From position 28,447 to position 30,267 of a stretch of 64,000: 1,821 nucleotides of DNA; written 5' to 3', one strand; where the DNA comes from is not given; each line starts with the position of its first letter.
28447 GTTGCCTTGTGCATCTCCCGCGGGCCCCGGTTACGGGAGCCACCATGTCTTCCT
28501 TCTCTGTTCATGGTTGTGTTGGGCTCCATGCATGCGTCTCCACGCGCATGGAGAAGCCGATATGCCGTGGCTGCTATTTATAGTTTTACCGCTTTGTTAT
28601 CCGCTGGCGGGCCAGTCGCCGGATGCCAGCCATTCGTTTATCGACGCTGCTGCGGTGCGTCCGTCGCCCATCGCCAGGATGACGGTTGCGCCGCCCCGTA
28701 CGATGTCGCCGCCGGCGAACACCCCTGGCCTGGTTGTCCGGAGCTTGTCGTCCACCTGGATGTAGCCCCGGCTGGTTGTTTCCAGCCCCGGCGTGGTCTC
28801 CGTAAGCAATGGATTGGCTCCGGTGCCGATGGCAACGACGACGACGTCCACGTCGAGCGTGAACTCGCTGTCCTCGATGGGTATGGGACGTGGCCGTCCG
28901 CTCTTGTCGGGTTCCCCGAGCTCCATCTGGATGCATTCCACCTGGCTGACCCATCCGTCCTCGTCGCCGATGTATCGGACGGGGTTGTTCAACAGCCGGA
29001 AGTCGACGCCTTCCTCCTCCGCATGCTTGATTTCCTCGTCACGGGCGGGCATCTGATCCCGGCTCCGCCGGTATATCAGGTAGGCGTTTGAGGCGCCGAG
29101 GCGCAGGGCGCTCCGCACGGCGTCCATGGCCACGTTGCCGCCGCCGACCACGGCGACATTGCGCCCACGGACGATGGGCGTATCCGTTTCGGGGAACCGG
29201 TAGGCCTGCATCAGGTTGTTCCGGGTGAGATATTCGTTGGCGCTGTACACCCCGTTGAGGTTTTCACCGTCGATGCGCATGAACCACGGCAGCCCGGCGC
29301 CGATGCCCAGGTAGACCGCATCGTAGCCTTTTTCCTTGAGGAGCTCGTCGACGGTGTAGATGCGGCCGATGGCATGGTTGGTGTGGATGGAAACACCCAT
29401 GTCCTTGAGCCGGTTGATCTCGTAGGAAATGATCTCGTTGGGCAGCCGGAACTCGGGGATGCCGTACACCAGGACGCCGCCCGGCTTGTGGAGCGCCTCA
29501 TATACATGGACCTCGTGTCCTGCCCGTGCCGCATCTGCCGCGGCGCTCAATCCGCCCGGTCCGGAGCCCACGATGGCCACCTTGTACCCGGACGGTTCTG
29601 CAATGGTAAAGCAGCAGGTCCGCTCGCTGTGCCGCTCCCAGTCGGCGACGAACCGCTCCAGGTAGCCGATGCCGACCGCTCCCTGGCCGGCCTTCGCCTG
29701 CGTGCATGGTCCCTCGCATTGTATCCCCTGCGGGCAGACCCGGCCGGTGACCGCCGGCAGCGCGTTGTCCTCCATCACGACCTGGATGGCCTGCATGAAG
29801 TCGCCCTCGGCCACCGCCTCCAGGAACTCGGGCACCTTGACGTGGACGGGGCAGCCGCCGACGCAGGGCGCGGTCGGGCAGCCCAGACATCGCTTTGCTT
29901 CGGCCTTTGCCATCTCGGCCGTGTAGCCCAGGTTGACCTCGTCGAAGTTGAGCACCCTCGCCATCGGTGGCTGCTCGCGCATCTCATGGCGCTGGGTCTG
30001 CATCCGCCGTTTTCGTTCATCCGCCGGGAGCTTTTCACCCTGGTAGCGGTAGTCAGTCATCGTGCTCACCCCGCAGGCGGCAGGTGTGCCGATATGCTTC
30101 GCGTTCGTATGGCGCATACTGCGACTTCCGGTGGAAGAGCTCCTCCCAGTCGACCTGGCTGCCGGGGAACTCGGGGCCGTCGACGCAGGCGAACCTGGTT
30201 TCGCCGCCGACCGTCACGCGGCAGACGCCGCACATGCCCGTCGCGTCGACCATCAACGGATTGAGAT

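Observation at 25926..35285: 9.4-kb minus-strand redox operon: NuoE/NuoF(HydB-type)/NuoG-like trio plus two tandem NfnAB (SudAB)-like pairs; candidate Bfu-type electron-bifurcating enzyme of unusual composition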

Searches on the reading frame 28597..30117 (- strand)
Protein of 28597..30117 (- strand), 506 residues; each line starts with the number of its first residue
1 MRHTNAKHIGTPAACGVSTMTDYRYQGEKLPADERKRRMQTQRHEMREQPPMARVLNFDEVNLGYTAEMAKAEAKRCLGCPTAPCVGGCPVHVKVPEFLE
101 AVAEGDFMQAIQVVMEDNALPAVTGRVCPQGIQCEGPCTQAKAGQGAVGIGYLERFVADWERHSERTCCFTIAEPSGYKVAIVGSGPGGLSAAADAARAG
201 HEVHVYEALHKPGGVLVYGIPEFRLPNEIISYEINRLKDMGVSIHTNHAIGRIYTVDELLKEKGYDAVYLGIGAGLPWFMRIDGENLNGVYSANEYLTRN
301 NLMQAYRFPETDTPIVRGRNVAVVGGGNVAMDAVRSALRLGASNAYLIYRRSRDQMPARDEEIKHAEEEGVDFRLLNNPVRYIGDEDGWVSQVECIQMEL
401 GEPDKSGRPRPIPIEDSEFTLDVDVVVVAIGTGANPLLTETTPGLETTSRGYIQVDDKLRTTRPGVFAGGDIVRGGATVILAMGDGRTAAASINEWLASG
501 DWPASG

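Call 4: search_protein_families(library=pfam, proteins=[window:28597-30117:-])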
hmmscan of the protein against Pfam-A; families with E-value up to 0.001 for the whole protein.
window:28597-30117:- (506 aa): 11 families
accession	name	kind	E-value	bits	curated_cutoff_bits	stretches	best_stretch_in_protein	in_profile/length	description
PF14691.11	Fer4_20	-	4e-39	133.4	25.8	1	55-164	2-111/113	Dihydroprymidine dehydrogenase domain II, 4Fe-4S cluster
PF07992.20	Pyr_redox_2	-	1.4e-38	133.4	26.1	1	178-486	1-291/291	Pyridine nucleotide-disulphide oxidoreductase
PF00070.33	Pyr_redox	-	6e-13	49.6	22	1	320-394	1-78/82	Pyridine nucleotide-disulphide oxidoreductase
PF13450.12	NAD_binding_8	-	2e-08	34.8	21.9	1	182-215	1-34/68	NAD(P)-binding Rossmann-like domain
PF01262.27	AlaDh_PNT_C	-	7.9e-07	29.2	23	0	292-345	4-55/214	Alanine dehydrogenase/PNT, C-terminal domain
PF12831.13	FAD_oxidored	-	1.8e-06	28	27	1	180-219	2-41/416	FAD dependent oxidoreductase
PF13738.12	Pyr_redox_3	-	5.7e-05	22.9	30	0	316-354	162-200/305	Pyridine nucleotide-disulphide oxidoreductase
PF00890.30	FAD_binding_2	-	0.00014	21.6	20.4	1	180-215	2-37/414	FAD binding domain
PF13241.12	NAD_binding_7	-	0.00028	21.9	22.1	0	316-351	5-39/104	Putative NAD(P)-binding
PF03486.20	HI0933_like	-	0.0005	20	50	1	179-213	2-36/244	HI0933-like protein Rossmann domain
PF01266.30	DAO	-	0.00073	19.6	27.9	0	179-213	1-35/353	FAD dependent oxidoreductase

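Call 5: search_protein_families(library=ncbifam, proteins=[window:28597-30117:-])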
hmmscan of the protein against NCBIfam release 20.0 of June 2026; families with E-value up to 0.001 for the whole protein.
window:28597-30117:- (506 aa): 66 families (the best 25 are shown)
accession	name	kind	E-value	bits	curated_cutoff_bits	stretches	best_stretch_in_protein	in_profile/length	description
NF009414.0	PRK12778.1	equivalog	4e-207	690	1103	1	26-498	279-750/752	bifunctional dihydroorotate dehydrogenase B NAD binding subunit/NADPH-dependent glutamate synthase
TIGR01316.1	gltA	equivalog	1.6e-180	600.7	471.75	1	50-497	1-449/449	NADPH-dependent glutamate synthase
NF009413.0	PRK12775.1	equivalog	3.3e-155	518.5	1895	1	39-503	295-761/1006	putative trifunctional 2-polyprenylphenol hydroxylase/glutamate synthase subunit beta/ferritin domain-containing protein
NF009410.0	PRK12771.1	subfamily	2.5e-121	406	516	2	82-499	47-447/566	NAD(P)-binding protein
NF009415.0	PRK12779.1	equivalog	2.1e-117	393.3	1519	1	85-494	210-623/944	putative bifunctional glutamate synthase subunit beta/2-polyprenylphenol hydroxylase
TIGR01318.1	gltD_gamma_fam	subfamily_domain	8.1e-111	370.9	482.95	1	39-498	4-466/467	glutamate synthase, small subunit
NF009454.0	PRK12814.1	equivalog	4.5e-110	369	916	2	82-499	101-502/657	putative NADPH-dependent glutamate synthase small subunit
NF009408.0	PRK12769.1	equivalog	2.5e-102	343.1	1003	1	34-499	184-653/659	formate-dependent uric acid utilization protein AegA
NF010590.0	PRK13984.1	equivalog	4.4e-86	289.4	946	1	32-498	147-607/611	putative oxidoreductase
TIGR03315.1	Se_ygfK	equivalog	3.1e-85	286.5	835.3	1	79-494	441-836/1012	putative selenate reductase subunit YgfK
NF009409.0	PRK12770.1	subfamily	1.7e-84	283.9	343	1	169-499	10-352/360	putative glutamate synthase subunit beta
NF009451.0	PRK12809.1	equivalog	3.6e-83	279.9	1154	1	54-492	187-629/639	formate-dependent uric acid utilization protein YgfT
TIGR01317.1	GOGAT_sm_gam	subfamily_domain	1.9e-78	264.5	447.7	1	39-498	6-479/485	glutamate synthase small subunit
NF045663.1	diclust_near_Sec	equivalog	2.3e-40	138.5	530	1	83-274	18-199/759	pyridine nucleotide-disulfide oxidoreductase/dicluster-binding protein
TIGR01292.1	TRX_reduct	equivalog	8.5e-23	80.6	343.45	2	312-497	135-300/300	thioredoxin-disulfide reductase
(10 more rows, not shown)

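Call 47: search_solved_structures(query=window:28597-30060:-, max_evalue=1e-40, show_alignments=2)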
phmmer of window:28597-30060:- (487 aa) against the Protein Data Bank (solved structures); distinct sequences matched with E-value up to 1e-40: 12.
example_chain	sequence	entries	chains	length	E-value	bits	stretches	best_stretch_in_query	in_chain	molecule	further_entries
4ylf_B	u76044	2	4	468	3.1e-161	540.8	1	21-483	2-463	Dihydropyrimidine dehydrogenase subunit A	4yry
5jca_L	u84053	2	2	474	1.3e-153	515.6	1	30-479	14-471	NADH-dependent Ferredoxin:NADP Oxidoreductase (NfnI) subunit alpha | NADH-dependent Ferredoxin:NADP Oxidoreductase subunit alpha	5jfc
5vj7_A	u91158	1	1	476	7.1e-145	486.8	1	28-479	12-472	Oxidoreductase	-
9n5u_A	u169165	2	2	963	6.2e-90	305.6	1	63-478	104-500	NfnA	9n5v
9bov_A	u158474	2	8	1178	1.7e-84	287.6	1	63-479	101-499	Molybdopterin oxidoreductase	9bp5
6s6s_G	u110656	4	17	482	1.6e-83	284.5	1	28-478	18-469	Glutamate synthase [NADPH] small chain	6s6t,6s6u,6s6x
2vdc_G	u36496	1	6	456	5.1e-82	279.5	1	39-478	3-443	GLUTAMATE SYNTHASE [NADPH] SMALL CHAIN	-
8oh5_C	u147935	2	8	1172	3.4e-69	237.2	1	63-478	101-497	Formate dehydrogenase-O, major subunit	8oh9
1gt8_A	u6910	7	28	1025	5.4e-55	190.3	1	38-478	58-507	DIHYDROPYRIMIDINE DEHYDROGENASE | Dihydropyrimidine dehydrogenase [NADP(+)]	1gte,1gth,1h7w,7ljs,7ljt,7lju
1h7x_A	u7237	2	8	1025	5.4e-55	190.3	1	38-478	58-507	DIHYDROPYRIMIDINE DEHYDROGENASE | Dihydropyrimidine dehydrogenase [NADP(+)]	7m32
7m31_A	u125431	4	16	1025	5.4e-55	190.3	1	38-478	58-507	Dihydropyrimidine dehydrogenase [NADP(+)]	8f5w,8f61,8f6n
7mfm_I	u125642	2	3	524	2.7e-52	181.5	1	20-480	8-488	Glutamate synthase (NADPH) small chain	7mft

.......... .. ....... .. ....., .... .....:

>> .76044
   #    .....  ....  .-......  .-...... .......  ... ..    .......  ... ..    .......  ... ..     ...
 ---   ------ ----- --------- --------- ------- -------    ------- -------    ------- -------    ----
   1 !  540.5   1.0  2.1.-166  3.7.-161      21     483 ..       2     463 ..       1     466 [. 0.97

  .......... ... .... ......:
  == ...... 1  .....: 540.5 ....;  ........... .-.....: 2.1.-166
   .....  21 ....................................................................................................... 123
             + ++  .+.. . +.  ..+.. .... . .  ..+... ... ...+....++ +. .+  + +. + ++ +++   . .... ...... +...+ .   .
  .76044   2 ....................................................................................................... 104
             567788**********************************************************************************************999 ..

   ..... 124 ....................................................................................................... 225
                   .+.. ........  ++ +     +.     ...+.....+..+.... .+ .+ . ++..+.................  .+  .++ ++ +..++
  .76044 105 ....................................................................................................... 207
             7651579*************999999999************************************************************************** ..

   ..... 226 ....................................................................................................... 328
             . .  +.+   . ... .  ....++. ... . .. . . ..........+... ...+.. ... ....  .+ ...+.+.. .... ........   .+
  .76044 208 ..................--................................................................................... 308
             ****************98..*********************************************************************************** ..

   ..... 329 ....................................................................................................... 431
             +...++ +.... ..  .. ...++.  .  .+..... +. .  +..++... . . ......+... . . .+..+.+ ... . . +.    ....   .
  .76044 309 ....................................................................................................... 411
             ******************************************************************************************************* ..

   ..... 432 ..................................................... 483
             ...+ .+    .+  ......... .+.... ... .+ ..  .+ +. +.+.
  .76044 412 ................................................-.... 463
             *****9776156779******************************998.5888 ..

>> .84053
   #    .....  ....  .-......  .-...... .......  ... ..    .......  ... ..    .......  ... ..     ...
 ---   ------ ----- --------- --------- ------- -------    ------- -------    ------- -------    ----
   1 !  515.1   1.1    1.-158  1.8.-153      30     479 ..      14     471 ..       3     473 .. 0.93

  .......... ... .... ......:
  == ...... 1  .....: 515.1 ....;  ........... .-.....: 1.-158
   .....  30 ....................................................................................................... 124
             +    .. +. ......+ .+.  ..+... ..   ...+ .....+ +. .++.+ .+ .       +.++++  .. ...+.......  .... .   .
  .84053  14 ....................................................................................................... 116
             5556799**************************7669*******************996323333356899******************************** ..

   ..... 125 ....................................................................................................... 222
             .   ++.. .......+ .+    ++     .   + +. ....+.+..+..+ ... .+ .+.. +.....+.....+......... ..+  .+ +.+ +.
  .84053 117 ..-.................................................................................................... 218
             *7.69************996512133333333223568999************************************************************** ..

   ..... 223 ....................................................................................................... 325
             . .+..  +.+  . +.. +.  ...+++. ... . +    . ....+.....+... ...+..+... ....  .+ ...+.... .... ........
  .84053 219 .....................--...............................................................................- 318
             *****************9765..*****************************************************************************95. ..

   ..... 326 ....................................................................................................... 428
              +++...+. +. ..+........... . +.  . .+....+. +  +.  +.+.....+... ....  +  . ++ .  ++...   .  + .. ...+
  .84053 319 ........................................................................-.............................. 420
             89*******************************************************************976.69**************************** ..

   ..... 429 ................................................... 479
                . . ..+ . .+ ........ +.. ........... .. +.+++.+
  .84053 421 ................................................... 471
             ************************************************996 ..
